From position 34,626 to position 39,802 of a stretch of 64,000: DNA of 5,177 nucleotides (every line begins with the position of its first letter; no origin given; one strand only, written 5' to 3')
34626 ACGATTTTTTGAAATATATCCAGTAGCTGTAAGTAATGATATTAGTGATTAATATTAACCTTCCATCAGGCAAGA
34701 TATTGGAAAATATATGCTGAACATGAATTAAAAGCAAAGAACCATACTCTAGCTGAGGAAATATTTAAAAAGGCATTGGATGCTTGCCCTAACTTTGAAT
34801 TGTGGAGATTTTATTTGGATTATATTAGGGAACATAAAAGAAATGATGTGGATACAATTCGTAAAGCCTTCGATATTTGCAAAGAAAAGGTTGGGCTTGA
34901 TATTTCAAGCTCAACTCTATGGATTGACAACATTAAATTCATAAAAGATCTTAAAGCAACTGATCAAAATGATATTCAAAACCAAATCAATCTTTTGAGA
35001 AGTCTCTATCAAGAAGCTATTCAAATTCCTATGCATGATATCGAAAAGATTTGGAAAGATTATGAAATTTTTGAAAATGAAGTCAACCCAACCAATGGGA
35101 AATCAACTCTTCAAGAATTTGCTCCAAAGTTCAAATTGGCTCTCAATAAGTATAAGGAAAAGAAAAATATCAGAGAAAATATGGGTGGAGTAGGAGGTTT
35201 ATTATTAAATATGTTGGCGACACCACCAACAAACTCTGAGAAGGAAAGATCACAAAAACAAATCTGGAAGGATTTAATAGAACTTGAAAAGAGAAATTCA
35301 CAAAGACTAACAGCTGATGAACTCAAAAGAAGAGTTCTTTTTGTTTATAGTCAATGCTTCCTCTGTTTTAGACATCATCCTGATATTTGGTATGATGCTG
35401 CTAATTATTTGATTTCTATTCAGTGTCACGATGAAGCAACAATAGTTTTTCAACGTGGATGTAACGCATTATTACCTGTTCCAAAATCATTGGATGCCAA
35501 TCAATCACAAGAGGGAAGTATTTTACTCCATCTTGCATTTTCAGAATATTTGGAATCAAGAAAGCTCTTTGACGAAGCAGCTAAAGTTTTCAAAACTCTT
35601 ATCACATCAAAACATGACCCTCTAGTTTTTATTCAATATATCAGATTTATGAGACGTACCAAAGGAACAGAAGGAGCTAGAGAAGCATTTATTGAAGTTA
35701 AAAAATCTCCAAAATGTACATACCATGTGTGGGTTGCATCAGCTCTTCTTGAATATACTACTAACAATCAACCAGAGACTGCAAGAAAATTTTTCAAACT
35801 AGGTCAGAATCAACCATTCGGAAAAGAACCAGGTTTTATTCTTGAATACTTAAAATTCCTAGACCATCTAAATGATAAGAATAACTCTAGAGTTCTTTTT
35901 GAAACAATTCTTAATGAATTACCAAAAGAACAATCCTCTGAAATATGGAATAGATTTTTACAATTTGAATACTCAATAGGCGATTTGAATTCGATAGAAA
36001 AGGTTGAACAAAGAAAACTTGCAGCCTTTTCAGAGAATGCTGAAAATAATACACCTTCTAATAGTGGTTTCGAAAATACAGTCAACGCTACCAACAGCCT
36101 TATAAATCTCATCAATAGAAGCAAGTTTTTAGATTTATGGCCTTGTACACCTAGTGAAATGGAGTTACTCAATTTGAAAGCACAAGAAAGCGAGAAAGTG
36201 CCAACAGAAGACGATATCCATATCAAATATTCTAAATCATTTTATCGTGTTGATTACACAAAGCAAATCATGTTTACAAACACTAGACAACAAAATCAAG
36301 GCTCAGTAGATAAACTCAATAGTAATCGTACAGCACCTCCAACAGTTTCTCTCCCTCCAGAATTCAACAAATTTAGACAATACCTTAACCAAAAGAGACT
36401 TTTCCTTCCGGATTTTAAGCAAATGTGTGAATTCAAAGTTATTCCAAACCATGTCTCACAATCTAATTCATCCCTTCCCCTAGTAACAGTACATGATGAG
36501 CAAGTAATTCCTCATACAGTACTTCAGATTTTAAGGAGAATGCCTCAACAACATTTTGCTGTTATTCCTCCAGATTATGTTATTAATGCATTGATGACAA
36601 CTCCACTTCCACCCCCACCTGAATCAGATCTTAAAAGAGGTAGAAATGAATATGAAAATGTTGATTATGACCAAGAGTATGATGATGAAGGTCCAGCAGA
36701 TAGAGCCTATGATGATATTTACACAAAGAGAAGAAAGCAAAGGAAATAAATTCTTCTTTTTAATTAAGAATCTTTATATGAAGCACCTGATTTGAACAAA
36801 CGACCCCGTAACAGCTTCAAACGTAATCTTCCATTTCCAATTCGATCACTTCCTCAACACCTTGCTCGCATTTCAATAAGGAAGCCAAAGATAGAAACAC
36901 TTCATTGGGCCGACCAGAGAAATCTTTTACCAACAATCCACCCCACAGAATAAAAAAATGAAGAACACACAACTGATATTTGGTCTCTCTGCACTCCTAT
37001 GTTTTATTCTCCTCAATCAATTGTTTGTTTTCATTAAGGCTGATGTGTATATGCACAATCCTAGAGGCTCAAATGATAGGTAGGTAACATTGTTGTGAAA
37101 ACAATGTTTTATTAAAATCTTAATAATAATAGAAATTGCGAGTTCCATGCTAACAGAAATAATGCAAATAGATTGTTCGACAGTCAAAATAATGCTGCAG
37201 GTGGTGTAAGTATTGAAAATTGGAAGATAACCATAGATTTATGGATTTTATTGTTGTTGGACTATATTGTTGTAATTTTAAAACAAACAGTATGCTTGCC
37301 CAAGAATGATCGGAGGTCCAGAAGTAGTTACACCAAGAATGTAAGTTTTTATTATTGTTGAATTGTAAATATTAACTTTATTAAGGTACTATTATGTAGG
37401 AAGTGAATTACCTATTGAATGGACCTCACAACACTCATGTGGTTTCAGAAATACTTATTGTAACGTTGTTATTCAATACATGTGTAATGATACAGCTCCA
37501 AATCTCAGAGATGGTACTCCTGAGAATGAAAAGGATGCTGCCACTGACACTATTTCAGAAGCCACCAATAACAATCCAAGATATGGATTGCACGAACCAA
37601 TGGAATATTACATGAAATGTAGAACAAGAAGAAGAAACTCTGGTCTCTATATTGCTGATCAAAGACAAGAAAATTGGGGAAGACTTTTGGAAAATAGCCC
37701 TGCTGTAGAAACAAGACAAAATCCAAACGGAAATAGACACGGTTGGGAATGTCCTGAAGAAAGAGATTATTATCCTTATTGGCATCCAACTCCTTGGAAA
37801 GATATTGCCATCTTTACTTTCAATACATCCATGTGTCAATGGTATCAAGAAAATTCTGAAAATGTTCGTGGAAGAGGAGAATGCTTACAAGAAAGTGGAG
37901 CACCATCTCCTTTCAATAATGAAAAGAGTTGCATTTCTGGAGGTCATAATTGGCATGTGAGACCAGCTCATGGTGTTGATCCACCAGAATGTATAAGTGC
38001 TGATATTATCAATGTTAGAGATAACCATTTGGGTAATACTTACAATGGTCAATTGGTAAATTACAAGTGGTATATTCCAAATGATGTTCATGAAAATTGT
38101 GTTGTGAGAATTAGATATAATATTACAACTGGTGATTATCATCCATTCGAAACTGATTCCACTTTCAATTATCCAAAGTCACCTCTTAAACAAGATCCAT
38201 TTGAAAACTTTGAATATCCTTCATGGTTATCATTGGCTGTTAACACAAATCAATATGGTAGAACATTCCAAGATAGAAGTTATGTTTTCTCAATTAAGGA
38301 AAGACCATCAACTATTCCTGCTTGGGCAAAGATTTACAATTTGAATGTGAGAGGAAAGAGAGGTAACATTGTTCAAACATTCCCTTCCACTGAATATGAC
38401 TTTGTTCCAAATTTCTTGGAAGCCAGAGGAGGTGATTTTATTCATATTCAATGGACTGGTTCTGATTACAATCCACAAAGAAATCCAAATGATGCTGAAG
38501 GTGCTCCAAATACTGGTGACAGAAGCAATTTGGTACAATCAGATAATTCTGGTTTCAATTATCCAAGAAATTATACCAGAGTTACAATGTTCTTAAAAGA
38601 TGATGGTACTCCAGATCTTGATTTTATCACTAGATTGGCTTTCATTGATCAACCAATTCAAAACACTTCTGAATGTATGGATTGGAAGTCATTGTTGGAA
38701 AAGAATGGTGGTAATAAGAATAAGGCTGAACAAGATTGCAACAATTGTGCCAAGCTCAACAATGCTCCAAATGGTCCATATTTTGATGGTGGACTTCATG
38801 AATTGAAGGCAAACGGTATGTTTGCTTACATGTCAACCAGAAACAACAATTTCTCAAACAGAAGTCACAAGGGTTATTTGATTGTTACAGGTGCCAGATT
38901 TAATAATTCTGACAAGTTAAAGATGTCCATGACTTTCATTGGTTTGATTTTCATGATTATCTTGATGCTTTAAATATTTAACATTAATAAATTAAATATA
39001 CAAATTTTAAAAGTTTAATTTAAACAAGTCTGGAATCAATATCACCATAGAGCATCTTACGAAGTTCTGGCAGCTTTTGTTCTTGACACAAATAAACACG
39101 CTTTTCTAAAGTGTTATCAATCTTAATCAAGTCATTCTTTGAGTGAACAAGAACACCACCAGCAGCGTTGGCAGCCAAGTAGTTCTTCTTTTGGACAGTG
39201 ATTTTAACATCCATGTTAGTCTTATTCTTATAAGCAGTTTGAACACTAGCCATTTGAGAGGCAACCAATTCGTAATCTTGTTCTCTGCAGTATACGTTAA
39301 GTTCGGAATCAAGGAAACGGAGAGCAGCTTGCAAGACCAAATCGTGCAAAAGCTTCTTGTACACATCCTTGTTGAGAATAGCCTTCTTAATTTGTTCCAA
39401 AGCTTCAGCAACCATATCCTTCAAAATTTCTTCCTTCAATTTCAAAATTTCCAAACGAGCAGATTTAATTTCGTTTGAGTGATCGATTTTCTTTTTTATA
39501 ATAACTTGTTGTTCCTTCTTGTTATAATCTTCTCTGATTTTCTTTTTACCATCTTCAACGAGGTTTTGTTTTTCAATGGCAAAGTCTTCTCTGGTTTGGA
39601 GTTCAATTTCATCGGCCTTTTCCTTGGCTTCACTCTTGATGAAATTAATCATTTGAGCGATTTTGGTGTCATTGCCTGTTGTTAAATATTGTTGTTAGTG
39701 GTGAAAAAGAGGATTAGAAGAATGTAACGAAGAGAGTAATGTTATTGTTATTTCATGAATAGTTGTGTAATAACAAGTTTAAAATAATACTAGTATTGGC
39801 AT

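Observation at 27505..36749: Three genes of the pre-mRNA 3'-end processing machinery (CPSF160, CPSF100, CstF-77) are physically clustered within 9.2 kb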

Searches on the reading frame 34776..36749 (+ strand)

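Call 4: search_protein_families(library=pfam, proteins=[window:34776-36749:+], max_evalue=0.01)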
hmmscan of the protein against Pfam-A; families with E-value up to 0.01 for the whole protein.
window:34776-36749:+ (657 aa): 5 families
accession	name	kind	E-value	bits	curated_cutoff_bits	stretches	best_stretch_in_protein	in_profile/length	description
PF05843.20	Suf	-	7.7e-112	375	24.7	1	4-461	81-531/532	Suppressor of forked protein (Suf)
PF23240.1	HAT_PRP39_N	-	7.6e-16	59.1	27.7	2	7-97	82-167/168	PRP39 N-terminal HAT repeat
PF23233.1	HAT_Syf1_CNRKL1_N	-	3.1e-15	56.8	27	1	352-415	94-156/161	Pre-mRNA-splicing factor Syf1/CNRKL1 N-terminal HAT repeat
PF23241.1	HAT_PRP39_C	-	9.2e-15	55.4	33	1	156-294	20-139/139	PRP39 C-terminal HAT repeat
PF23220.1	HAT_Syf1_M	-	0.0023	18.3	27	0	143-233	21-111/213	Pre-mRNA-splicing factor SYF1 middle HAT repeat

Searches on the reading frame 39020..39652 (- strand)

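Call 15: search_protein_families(library=pfam, proteins=[window:39020-39652:-], max_evalue=0.001)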
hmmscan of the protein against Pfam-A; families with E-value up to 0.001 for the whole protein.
window:39020-39652:- (210 aa): 1 family
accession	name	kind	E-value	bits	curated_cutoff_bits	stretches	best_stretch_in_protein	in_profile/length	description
PF01991.23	vATP-synt_E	-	1.9e-49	168.2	24.2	1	4-202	1-199/199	ATP synthase (E/31 kDa) subunit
